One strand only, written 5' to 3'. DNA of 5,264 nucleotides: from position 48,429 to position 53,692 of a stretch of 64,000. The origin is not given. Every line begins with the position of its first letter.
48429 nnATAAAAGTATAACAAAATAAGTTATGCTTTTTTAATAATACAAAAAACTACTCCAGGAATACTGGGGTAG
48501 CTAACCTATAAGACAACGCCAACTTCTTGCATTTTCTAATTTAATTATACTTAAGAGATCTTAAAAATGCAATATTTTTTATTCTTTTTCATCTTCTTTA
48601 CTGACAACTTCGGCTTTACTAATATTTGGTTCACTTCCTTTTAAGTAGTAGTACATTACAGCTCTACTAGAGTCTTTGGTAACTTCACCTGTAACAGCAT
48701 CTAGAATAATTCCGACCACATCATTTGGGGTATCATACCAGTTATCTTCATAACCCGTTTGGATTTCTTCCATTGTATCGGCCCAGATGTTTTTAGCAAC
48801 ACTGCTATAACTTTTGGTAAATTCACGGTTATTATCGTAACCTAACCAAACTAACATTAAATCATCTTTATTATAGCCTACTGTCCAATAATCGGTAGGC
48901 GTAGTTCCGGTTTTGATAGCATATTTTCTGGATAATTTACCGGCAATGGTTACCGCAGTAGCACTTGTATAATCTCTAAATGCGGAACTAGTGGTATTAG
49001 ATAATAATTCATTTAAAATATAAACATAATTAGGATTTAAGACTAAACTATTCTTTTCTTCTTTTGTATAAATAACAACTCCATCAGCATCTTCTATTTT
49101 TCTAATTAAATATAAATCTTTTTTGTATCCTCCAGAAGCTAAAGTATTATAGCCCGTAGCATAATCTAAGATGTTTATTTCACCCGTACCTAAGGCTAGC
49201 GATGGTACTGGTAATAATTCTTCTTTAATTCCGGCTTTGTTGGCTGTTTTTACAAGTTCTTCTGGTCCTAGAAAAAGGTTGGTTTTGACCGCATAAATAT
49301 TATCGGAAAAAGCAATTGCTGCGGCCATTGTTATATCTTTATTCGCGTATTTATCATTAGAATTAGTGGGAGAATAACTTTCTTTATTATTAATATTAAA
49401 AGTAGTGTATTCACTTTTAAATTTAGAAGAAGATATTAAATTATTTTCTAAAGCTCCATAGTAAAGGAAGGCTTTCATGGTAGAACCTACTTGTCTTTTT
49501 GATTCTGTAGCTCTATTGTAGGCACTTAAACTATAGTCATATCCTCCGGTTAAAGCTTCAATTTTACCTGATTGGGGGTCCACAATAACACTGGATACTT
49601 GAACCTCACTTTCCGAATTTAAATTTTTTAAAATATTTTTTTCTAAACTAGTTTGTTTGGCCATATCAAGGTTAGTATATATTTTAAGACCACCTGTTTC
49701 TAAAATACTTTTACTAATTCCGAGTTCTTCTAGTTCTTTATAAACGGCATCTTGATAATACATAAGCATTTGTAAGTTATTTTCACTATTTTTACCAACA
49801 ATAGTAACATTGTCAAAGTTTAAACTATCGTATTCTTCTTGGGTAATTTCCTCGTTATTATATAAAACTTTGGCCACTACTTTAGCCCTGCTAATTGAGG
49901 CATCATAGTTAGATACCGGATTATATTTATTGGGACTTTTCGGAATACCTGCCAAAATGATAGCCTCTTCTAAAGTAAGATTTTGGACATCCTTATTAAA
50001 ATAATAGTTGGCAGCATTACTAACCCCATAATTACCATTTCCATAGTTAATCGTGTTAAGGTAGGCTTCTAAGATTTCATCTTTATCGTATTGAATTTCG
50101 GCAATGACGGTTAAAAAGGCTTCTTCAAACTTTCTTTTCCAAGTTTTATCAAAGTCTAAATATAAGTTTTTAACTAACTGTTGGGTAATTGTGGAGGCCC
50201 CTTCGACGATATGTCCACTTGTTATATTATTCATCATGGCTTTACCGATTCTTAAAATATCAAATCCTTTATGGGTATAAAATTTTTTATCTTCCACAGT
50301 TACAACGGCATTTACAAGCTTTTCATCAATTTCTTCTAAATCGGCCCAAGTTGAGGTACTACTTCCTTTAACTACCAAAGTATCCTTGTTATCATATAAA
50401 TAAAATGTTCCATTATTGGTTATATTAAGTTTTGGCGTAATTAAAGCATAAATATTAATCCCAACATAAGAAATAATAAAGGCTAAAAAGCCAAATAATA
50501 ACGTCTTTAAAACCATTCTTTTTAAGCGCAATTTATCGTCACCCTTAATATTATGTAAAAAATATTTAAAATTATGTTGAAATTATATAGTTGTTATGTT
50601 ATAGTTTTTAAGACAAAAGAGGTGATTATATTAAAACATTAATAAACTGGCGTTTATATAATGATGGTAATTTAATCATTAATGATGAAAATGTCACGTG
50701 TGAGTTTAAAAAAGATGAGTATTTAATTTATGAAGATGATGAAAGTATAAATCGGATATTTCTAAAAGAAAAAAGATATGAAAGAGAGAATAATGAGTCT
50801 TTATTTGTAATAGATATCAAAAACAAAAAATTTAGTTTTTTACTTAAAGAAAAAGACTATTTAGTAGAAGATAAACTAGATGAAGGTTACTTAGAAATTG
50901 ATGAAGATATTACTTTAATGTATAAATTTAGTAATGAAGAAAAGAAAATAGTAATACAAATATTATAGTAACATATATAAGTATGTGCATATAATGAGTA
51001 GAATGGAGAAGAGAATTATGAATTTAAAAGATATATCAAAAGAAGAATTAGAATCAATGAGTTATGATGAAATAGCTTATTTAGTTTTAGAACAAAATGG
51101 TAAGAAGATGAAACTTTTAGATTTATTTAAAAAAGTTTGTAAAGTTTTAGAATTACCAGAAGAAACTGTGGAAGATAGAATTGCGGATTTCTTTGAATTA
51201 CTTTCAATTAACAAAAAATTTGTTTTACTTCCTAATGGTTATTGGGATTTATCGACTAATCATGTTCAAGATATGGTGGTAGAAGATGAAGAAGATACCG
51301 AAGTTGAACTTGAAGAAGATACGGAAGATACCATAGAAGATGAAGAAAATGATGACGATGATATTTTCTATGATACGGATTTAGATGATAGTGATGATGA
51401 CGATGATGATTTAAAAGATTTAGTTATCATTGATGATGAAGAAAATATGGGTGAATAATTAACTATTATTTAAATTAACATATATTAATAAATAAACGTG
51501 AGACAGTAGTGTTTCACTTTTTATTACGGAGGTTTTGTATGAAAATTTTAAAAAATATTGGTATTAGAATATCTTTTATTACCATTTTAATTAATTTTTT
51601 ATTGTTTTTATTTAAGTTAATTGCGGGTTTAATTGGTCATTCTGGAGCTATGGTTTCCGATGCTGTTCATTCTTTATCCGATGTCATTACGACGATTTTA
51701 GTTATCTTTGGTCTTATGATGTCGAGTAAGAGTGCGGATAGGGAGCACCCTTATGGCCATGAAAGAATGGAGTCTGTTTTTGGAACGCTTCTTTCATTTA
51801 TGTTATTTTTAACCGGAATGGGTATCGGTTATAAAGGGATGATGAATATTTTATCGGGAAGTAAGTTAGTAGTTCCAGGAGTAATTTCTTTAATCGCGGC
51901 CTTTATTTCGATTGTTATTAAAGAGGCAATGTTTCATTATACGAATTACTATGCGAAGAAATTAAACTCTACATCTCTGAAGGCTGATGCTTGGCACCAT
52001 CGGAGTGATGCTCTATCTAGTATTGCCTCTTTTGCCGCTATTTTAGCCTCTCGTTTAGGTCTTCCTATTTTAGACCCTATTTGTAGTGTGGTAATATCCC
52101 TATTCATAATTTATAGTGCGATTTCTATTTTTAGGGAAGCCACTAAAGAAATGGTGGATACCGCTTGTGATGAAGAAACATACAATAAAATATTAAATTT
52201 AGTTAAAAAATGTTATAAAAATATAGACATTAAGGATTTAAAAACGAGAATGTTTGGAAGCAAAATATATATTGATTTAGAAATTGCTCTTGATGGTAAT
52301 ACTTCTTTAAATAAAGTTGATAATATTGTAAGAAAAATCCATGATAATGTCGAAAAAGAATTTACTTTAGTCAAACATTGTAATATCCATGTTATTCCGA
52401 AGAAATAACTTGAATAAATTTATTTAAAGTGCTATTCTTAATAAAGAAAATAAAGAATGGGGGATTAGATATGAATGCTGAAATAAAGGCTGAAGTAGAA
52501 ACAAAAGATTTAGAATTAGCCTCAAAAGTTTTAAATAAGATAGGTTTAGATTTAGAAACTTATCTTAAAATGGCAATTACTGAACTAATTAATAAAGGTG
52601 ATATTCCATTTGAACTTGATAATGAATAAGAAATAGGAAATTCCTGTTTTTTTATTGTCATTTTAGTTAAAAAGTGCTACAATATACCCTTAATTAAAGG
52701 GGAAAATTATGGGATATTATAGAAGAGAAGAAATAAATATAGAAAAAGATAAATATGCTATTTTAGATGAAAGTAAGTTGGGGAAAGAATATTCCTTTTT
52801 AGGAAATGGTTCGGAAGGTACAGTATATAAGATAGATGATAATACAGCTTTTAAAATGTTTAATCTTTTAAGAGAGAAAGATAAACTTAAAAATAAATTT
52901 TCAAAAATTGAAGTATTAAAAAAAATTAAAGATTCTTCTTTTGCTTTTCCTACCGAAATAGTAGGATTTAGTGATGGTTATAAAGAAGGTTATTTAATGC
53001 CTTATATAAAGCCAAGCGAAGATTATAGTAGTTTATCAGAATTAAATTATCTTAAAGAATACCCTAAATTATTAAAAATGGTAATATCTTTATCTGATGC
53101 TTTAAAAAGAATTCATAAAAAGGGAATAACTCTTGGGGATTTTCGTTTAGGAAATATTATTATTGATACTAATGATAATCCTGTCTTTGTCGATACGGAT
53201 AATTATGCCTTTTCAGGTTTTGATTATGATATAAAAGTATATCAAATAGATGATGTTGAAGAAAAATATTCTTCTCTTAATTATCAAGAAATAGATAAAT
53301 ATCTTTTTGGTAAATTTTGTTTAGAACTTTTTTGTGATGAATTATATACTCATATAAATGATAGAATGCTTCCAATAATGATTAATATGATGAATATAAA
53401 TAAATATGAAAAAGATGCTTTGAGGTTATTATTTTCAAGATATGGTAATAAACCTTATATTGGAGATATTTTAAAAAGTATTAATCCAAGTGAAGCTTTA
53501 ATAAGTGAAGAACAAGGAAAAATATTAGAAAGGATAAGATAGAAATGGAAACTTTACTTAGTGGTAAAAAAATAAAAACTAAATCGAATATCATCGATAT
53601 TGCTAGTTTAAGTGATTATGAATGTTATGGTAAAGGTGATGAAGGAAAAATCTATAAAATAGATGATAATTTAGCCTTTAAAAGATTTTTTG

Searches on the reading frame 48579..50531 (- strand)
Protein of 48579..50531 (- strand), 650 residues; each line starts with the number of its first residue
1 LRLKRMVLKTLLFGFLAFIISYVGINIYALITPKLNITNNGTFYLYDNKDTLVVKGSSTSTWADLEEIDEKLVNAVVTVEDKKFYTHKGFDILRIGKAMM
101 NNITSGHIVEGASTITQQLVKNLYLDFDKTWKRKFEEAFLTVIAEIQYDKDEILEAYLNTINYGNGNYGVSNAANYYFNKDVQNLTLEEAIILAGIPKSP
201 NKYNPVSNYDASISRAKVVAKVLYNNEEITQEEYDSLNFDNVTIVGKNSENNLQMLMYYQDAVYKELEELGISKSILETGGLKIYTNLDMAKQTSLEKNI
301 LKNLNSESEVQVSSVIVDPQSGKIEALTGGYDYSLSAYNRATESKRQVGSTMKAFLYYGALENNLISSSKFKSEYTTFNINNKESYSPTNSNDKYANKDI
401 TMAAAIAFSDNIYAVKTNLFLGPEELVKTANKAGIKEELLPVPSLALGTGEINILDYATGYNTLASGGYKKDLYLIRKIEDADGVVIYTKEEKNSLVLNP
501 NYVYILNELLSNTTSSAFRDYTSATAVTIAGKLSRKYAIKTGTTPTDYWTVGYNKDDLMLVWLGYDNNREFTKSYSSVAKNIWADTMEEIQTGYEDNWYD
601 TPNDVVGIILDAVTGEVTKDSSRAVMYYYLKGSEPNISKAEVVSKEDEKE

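Call 36: search_protein_families(library=pfam, proteins=[window:48579-50531:-], max_evalue=0.00001)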
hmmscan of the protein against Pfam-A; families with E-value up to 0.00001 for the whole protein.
window:48579-50531:- (650 aa): 2 families
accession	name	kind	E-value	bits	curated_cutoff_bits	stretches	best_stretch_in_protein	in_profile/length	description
PF00912.28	Transgly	-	3.5e-61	206.2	27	1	57-221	11-175/178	Transglycosylase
PF00905.27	Transpeptidase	-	1.2e-21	77.6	22.1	1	314-587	3-298/299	Penicillin binding protein transpeptidase domain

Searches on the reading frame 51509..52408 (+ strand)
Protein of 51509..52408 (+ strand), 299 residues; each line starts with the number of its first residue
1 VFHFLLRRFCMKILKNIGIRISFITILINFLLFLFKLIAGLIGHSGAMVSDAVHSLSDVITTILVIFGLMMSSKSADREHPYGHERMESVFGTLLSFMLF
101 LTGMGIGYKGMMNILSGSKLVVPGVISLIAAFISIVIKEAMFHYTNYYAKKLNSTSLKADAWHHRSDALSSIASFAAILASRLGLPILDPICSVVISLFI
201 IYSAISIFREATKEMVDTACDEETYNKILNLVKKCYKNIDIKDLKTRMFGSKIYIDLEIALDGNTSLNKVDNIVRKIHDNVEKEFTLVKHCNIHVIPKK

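Call 10: search_protein_families(library=ncbifam, proteins=[window:51509-52408:+], max_evalue=0.00001)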
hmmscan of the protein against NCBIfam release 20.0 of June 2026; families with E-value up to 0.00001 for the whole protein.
window:51509-52408:+ (299 aa): 10 families
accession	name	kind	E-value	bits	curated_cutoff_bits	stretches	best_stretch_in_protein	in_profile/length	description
TIGR01297.1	CDF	superfamily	6.5e-65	219.2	82.35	1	20-298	3-283/285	cation diffusion facilitator family transporter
NF033615.1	CDF_MamM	equivalog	9.6e-56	189.1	350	1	20-297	10-288/290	magnetosome biogenesis CDF transporter MamM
NF033616.1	CDF_MamB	equivalog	8.7e-54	182.9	350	1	20-297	7-283/284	magnetosome biogenesis CDF transporter MamB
NF050169.1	CatEfflxFieF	equivalog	3.2e-37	128.3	420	1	25-287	11-272/282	cation efflux pump FieF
NF052621.1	MngEfTpMntE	equivalog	1.3e-33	116.6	500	1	19-298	3-282/293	manganese efflux transporter MntE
NF040994.1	MamV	equivalog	2.5e-30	105.7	500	1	32-298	24-288/319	CDF transporter MamV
NF007064.0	PRK09509.1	equivalog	4.9e-29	101.3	447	1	25-286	16-276/300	CDF family cation-efflux transporter FieF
NF052602.1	Zn_efflux_Cdf31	equivalog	6.5e-26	91.4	460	1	20-298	8-290/299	CDF family zinc efflux transporter Cdf31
NF002923.0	PRK03557.1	equivalog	4.4e-15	55.8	408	1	25-293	24-287/313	CDF family zinc transporter ZitB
NF033827.1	CDF_efflux_DmeF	equivalog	6.5e-08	32.3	250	1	153-246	174-266/309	CDF family Co(II)/Ni(II) efflux transporter DmeF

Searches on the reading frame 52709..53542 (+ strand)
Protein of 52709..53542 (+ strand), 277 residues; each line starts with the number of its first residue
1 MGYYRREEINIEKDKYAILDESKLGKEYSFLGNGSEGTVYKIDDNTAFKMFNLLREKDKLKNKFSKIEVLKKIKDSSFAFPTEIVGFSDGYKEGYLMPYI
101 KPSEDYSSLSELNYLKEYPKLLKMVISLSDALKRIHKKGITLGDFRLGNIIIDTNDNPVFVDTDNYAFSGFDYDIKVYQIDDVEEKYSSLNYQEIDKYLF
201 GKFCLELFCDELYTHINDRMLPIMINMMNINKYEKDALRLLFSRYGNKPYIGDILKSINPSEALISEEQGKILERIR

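Call 10: search_protein_families(library=ncbifam, proteins=[window:52709-53542:+], max_evalue=0.00001)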
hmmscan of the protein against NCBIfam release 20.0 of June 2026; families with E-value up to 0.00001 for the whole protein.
window:52709-53542:+ (277 aa): 0 families

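Call 19: search_protein_families(library=pfam, proteins=[window:52709-53542:+], max_evalue=0.001)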
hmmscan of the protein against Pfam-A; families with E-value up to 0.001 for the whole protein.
window:52709-53542:+ (277 aa): 1 family
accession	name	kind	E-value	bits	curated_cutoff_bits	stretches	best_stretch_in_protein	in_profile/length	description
PF00069.31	Pkinase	-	1.3e-05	25.2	31.7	1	29-157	5-136/263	Protein kinase domain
